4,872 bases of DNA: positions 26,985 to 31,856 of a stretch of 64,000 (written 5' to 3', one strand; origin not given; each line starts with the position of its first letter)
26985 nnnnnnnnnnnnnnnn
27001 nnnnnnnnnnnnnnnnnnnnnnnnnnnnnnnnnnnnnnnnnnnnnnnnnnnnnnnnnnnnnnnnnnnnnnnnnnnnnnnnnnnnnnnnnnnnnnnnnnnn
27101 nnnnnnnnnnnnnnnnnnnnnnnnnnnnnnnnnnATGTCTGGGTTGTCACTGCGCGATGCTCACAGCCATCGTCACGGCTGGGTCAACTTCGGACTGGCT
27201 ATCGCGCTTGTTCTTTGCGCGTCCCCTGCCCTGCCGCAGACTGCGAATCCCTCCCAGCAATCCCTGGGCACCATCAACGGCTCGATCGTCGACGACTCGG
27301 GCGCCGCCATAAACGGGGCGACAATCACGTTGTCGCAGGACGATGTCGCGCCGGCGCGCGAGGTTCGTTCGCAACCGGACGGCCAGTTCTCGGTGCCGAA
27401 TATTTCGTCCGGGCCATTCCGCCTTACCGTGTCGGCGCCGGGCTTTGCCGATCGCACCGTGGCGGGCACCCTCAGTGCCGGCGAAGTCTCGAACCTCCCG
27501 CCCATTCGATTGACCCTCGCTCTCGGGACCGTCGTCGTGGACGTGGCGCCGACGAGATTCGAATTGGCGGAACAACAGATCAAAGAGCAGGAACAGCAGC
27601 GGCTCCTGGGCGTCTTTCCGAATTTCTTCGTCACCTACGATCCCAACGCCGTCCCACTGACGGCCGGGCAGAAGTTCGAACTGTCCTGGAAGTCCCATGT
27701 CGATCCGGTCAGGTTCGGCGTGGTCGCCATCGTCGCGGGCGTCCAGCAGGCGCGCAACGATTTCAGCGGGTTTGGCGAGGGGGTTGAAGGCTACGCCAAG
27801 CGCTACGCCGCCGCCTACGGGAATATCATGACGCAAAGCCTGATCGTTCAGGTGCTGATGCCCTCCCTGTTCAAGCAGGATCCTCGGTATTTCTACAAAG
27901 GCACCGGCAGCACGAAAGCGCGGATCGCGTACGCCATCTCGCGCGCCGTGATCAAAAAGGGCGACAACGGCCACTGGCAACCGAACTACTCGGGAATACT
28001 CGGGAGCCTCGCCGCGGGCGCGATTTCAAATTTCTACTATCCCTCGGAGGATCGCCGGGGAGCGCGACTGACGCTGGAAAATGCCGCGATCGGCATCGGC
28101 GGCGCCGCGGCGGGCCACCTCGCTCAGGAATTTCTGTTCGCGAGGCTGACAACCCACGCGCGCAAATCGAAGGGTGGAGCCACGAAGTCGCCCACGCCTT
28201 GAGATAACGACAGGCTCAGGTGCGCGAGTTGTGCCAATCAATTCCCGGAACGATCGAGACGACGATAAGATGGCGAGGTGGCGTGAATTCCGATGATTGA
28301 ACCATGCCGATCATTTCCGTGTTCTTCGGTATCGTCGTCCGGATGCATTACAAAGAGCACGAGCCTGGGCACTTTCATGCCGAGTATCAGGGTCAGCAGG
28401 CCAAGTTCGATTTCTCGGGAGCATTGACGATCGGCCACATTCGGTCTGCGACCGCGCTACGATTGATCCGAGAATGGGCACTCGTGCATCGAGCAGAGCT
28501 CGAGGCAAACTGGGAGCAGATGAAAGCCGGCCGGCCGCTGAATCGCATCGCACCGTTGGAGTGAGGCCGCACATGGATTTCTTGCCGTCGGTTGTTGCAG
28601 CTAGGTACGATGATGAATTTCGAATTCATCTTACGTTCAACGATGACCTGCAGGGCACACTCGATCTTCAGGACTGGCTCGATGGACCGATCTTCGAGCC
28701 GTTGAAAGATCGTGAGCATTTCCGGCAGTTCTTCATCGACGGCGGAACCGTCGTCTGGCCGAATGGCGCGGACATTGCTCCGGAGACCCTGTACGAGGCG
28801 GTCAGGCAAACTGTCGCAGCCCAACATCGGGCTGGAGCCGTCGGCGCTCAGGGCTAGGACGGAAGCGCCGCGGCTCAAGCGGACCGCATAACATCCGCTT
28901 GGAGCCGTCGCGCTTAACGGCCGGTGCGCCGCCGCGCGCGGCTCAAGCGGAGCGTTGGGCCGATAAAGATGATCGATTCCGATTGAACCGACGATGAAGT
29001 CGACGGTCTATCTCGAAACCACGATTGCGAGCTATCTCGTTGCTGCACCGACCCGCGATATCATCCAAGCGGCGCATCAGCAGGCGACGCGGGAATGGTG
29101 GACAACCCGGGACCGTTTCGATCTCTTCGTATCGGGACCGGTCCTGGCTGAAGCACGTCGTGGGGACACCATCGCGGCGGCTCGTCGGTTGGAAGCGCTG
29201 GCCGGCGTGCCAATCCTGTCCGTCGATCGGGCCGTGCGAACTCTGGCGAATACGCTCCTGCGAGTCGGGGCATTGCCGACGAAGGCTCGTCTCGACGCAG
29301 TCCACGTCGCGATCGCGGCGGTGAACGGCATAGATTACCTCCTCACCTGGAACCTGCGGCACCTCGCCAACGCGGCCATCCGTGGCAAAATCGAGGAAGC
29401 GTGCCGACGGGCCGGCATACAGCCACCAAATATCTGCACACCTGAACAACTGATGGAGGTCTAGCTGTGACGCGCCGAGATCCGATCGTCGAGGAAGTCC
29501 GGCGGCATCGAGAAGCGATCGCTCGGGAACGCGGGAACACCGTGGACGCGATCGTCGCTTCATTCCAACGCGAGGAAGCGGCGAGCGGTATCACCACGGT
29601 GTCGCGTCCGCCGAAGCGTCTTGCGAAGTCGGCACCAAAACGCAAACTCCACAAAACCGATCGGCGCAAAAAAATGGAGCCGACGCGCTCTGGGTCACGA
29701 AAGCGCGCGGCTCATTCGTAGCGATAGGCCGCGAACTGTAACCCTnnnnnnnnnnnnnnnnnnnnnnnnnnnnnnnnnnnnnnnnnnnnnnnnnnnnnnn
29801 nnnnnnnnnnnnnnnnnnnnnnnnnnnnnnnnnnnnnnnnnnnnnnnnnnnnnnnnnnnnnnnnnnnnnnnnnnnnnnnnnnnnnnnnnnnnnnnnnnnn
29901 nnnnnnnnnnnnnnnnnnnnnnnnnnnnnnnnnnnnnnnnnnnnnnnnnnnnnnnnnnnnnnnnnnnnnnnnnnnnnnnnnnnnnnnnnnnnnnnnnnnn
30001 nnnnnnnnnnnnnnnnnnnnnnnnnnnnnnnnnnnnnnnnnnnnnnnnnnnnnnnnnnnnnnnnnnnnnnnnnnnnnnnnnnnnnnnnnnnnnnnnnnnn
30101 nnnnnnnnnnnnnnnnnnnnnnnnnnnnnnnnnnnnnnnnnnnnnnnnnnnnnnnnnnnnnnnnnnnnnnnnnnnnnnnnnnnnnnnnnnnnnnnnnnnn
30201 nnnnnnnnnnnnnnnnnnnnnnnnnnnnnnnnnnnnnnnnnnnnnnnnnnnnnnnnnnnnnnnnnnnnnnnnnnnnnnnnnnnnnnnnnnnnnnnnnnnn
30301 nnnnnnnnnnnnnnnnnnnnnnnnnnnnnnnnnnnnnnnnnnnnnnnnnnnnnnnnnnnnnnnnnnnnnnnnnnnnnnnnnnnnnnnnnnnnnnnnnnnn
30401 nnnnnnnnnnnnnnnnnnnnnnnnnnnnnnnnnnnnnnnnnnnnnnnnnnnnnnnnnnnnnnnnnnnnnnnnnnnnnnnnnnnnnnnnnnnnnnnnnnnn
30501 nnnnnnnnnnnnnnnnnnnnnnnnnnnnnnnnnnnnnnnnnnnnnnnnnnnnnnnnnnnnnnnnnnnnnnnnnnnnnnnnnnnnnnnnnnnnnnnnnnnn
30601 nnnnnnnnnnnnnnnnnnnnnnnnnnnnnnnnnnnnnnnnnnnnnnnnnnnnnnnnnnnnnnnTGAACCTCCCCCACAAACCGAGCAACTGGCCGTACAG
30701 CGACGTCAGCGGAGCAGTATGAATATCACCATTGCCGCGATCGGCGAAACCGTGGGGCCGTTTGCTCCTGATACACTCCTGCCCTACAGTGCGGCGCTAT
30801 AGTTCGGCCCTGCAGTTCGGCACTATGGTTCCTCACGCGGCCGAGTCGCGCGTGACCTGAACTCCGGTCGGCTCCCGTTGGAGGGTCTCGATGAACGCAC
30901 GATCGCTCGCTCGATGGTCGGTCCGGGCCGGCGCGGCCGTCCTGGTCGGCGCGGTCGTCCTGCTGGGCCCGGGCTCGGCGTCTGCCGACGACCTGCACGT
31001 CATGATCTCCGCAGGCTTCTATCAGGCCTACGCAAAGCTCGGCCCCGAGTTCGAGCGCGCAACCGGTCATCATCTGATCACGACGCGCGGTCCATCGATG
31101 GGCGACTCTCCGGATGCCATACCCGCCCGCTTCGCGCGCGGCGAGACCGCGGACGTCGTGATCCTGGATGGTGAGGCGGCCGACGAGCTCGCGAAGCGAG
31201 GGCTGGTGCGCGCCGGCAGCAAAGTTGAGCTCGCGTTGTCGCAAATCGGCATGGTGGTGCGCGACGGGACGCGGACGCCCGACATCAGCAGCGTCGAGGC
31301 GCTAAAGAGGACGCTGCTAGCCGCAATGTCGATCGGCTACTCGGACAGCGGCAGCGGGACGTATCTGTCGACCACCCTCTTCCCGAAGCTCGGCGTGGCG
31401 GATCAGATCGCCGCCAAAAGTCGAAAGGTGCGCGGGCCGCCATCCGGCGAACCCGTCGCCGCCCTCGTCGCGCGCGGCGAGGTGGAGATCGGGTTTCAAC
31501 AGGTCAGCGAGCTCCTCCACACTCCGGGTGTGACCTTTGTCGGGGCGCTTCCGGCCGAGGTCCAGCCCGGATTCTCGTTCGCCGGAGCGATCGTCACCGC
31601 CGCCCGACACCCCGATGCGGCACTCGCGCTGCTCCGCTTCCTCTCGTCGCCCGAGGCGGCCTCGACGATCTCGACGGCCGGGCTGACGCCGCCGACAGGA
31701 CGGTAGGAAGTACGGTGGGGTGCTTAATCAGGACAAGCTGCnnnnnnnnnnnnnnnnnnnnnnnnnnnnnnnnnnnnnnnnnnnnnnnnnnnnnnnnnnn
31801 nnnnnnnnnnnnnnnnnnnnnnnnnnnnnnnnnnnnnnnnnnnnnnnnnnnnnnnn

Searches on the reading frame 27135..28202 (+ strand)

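Call 81: search_protein_families(library=pfam, proteins=[window:27135-28202:+], max_evalue=0.001)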
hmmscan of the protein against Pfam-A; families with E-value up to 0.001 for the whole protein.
window:27135-28202:+ (355 aa): 2 families
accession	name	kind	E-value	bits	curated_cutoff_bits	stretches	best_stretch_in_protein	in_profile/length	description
PF13620.12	CarboxypepD_reg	-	5e-16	59.3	32.3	1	46-121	1-77/82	Carboxypeptidase regulatory-like domain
PF13715.12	CarbopepD_reg_2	-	1.2e-05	25.7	32.2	1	47-120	1-71/88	CarboxypepD_reg-like domain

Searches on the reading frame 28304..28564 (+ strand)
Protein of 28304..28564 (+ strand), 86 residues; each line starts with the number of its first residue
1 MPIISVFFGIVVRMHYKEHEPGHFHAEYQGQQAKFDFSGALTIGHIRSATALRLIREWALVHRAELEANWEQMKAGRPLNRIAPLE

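Call 81: search_protein_families(library=pfam, proteins=[window:28304-28564:+], max_evalue=0.001)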
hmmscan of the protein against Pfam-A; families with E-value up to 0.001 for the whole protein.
window:28304-28564:+ (86 aa): 1 family
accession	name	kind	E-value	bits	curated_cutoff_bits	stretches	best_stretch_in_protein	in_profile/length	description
PF13711.11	DUF4160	-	2.6e-16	60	23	1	9-71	1-65/65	Domain of unknown function (DUF4160)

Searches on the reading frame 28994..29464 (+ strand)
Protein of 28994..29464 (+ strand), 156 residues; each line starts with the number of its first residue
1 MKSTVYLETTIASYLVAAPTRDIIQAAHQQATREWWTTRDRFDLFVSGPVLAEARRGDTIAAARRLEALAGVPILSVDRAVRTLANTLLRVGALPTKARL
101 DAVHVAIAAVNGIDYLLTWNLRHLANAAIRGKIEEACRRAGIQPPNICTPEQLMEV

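Call 81: search_protein_families(library=pfam, proteins=[window:28994-29464:+], max_evalue=0.001)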
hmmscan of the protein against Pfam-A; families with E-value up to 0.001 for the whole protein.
window:28994-29464:+ (156 aa): 1 family
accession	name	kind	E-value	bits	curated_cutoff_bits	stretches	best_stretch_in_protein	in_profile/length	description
PF01850.27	PIN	-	0.00075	20.5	23.6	0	28-119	17-110/120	PIN domain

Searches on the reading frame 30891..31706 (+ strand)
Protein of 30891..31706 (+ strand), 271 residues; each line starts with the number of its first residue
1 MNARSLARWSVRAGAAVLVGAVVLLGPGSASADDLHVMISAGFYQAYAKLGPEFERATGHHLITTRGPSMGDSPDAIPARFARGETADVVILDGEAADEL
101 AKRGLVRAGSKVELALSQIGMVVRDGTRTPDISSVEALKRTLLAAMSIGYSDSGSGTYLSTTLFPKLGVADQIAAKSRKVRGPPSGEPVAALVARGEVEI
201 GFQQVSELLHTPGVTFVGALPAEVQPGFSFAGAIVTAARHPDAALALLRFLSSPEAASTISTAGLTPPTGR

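Call 81: search_protein_families(library=pfam, proteins=[window:30891-31706:+], max_evalue=0.001)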
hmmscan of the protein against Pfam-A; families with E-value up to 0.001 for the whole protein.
window:30891-31706:+ (271 aa): 2 families
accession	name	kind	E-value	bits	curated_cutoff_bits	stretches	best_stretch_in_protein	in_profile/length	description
PF13531.11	SBP_bac_11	-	8.2e-40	137.4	25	1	35-265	1-226/227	Bacterial extracellular solute-binding protein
PF01547.30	SBP_bac_1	-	4.8e-08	33.8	26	1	45-257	8-306/307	Bacterial extracellular solute-binding protein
